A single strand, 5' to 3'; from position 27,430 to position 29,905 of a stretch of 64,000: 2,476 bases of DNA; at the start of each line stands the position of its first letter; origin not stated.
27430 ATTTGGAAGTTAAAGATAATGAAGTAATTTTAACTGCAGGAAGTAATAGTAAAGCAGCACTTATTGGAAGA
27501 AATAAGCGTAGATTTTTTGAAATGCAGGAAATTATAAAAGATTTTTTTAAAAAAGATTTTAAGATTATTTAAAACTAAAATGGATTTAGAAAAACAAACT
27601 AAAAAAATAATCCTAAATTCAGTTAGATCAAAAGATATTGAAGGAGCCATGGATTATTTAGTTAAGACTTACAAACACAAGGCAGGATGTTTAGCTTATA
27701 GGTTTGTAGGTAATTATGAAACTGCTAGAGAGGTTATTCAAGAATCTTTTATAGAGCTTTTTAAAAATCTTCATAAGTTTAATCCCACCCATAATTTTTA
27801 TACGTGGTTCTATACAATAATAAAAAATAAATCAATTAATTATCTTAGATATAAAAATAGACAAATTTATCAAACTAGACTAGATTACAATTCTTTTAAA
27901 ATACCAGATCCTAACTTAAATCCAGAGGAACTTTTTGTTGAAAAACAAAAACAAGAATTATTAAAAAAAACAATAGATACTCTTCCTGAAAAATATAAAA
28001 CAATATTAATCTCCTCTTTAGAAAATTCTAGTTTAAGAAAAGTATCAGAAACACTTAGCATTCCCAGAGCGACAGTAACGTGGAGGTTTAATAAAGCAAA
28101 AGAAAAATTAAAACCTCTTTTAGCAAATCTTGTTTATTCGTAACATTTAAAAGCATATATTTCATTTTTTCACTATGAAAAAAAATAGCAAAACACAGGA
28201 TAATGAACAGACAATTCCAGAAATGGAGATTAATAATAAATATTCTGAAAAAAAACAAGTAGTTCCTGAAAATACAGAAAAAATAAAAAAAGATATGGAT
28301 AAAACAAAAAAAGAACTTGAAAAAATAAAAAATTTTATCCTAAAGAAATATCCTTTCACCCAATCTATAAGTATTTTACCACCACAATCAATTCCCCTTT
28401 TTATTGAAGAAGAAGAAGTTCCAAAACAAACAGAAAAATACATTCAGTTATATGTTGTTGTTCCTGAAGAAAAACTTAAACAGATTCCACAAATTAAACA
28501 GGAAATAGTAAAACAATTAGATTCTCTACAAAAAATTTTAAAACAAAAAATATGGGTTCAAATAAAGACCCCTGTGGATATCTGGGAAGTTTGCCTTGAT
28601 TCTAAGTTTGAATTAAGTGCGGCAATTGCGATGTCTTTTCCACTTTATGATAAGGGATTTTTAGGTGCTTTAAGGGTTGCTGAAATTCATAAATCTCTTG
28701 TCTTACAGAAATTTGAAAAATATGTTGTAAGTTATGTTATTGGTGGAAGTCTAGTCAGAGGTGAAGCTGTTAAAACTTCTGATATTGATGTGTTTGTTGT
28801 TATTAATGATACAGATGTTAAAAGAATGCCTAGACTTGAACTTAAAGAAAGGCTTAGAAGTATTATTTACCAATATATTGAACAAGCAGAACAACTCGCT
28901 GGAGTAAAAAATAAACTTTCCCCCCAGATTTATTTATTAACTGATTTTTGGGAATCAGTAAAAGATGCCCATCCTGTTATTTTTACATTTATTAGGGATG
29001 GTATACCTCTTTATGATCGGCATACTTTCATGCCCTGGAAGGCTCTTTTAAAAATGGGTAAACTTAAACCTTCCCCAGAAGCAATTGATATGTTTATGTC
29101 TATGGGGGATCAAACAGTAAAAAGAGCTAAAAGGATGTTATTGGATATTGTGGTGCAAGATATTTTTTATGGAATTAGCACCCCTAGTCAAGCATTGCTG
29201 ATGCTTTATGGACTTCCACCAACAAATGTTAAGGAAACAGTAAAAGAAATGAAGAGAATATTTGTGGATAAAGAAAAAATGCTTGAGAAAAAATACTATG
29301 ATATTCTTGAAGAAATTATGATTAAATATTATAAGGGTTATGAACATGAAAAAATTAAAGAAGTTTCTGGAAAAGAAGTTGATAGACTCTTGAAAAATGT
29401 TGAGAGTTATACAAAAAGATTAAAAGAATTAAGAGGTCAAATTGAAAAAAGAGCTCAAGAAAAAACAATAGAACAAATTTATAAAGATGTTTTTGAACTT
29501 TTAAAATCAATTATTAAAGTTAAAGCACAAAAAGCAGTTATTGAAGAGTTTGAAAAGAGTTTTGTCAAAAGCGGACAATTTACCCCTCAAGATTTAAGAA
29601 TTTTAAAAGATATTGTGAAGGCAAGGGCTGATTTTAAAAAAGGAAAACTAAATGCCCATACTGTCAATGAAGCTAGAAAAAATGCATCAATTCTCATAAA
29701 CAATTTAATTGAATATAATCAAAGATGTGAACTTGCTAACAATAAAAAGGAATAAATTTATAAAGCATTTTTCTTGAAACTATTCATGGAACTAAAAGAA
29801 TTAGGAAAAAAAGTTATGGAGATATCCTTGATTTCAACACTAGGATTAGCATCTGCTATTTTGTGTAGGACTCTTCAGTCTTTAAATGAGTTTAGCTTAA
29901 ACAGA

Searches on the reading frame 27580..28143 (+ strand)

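Call 3: search_protein_families(library=pfam, proteins=[window:27580-28143:+], max_evalue=1)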
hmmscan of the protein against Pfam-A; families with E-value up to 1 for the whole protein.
window:27580-28143:+ (187 aa): 5 families
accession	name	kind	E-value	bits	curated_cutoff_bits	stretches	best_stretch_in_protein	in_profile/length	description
PF04542.20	Sigma70_r2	-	1.4e-15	57.2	24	1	28-94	2-70/71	Sigma-70 region 2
PF08281.18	Sigma70_r4_2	-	9.2e-05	22.5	25.7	1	126-177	2-54/54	Sigma-70, region 4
PF04545.22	Sigma70_r4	-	0.035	14.1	24.1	1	132-178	2-49/50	Sigma-70, region 4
PF07389.17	Pox_B6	-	0.044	14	25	1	72-147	92-172/183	Vaccinia B6 protein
PF13556.12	HTH_30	-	0.23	11.7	27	1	148-178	11-41/59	PucR C-terminal helix-turn-helix domain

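Call 72: search_protein_families(library=ncbifam, proteins=[window:27580-28140:+], max_evalue=0.001)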
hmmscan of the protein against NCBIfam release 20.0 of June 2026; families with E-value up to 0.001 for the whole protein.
window:27580-28140:+ (187 aa): 79 families (the best 25 are shown)
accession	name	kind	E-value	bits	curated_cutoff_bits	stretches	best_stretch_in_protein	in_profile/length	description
NF007223.0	PRK09641.1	equivalog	1.4e-29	103.3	209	1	12-181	9-184/187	RNA polymerase sigma factor SigW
TIGR02937.1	sigma70-ECF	superfamily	2e-27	95.8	42.9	1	23-178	2-162/165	sigma-70 family RNA polymerase sigma factor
TIGR02985.1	Sig70_bacteroi1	subfamily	2.5e-27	96.1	126.4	1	25-178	4-159/162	RNA polymerase sigma-70 factor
TIGR02948.1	SigW_bacill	equivalog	5.1e-25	88.6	243.1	1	10-181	7-184/187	RNA polymerase sigma factor SigW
NF009174.0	PRK12522.1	equivalog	9.8e-23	81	217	1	23-186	4-172/175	RNA polymerase sigma factor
TIGR02939.1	RpoE_Sigma70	equivalog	2.2e-22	80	236.15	1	5-183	4-188/190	RNA polymerase sigma factor RpoE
NF006930.0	PRK09415.1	subfamily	6.7e-22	78.2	198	1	13-182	7-176/179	RNA polymerase factor sigma C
NF008888.0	PRK11922.1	equivalog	1.9e-21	76.7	204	1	7-183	16-198/231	RNA polymerase sigma factor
NF009166.1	PRK12513.1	equivalog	3.1e-19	69.4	206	1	23-184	23-189/193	RNA polymerase sigma factor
NF058625.1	sigma_PG0214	equivalog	6.3e-18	65.1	130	1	28-181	10-161/170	GFO_1088 family ECF-type sigma factor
NF009171.0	PRK12518.1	equivalog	2.3e-17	63.4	208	1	7-181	14-184/191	RNA polymerase sigma factor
TIGR02950.1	SigM_subfam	subfamily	2.9e-17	62.9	147.95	1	25-180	3-157/159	RNA polymerase sigma factor, SigM family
NF007229.0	PRK09647.1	equivalog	4.4e-17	62.2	265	1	20-183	42-204/220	RNA polymerase sigma factor SigE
NF009168.0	PRK12515.1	subfamily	5e-17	62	236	1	6-182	7-180/189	RNA polymerase sigma factor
NF053879.1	RNAPolSigSigVBac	equivalog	2.6e-16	59.7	190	1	27-180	9-154/160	RNA polymerase sigma factor SigV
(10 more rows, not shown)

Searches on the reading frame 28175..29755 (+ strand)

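Call 3: search_protein_families(library=pfam, proteins=[window:28175-29755:+], max_evalue=1)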
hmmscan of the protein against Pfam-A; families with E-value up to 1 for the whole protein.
window:28175-29755:+ (526 aa): 13 families
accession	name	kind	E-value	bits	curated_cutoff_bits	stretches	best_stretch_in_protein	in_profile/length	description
PF01909.29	NTP_transf_2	-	2.4e-08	34.7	21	1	177-254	9-77/93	Nucleotidyltransferase domain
PF18765.7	Polbeta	-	2.1e-05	25.1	26.9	1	183-230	12-58/93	Polymerase beta, Nucleotidyltransferase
PF15914.10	FAM193_C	-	0.018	15.3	27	1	31-60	6-35/58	FAM193 family C-terminal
PF22600.2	MTPAP-like_central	-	0.021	15.4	27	1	175-229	32-82/139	Poly(A) RNA polymerase, mitochondrial-like, central palm domain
PF08831.15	MHCassoc_trimer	-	0.053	14.1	25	0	21-44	18-41/69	Class II MHC-associated invariant chain trimerisation domain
PF01923.23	Cob_adeno_trans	-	0.069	13.6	24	1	21-58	79-116/171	Cobalamin adenosyltransferase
PF04219.17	DUF413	-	0.085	13.3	25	1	458-501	7-50/90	Protein of unknown function, DUF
PF13935.11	Ead_Ea22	-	0.15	13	27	0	17-55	76-113/139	Ead/Ea22-like protein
PF01254.23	TP2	-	0.35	11.9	25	1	407-437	96-126/133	Nuclear transition protein 2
PF13529.12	Peptidase_C39_2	-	0.36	11.8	24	0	2-70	42-112/143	Peptidase_C39 like family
PF18958.6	DUF5700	-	0.42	10.4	25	1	361-443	11-86/283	Putative zinc dependent peptidase (DUF5700)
PF11155.13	DUF2935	-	0.64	11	24.4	1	360-435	29-100/121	Domain of unknown function (DUF2935)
PF18443.6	Tli4_N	-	0.72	10.5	26.5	0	34-96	38-100/138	Tle cognate immunity protein 4 N-terminal domain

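Call 72: search_protein_families(library=ncbifam, proteins=[window:28175-29752:+], max_evalue=0.001)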
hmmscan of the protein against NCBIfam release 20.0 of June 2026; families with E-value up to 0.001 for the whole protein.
window:28175-29752:+ (526 aa): 0 families
